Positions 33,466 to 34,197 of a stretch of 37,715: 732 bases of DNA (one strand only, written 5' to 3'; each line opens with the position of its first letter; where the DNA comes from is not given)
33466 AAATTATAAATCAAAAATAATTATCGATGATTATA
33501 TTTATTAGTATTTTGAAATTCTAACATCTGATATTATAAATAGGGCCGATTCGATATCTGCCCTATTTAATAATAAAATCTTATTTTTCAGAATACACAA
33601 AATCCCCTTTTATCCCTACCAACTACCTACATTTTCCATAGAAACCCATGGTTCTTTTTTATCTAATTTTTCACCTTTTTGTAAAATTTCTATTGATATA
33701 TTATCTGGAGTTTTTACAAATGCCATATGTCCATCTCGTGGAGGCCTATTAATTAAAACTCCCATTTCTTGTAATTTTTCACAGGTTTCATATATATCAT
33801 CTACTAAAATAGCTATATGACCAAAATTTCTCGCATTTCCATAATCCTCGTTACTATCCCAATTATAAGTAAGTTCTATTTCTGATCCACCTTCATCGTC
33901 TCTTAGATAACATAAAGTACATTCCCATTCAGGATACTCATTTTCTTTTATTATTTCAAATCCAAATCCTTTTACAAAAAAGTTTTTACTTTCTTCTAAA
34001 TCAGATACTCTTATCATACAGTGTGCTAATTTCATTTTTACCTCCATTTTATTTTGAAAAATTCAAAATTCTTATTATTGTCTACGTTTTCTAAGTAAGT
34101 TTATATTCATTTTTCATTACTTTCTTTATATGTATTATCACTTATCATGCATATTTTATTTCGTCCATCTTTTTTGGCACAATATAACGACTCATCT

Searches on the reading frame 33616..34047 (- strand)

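Call 59: search_protein_families(library=pfam, proteins=[window:33616-34047:-], max_evalue=0.0001)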
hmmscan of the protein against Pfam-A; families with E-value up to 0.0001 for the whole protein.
window:33616-34047:- (143 aa): 3 families
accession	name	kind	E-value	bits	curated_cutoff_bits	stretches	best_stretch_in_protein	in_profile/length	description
PF00903.31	Glyoxalase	-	6.4e-22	78.6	20.6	1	6-121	1-121/121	Glyoxalase/Bleomycin resistance protein/Dioxygenase superfamily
PF13669.12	Glyoxalase_4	-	7.4e-09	36.3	27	1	9-106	2-101/109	Glyoxalase/Bleomycin resistance protein/Dioxygenase superfamily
PF22677.2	Ble-like_N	-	4.8e-05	23.5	24.5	0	8-34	3-29/41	Bleomycin resistance protein-like N-terminal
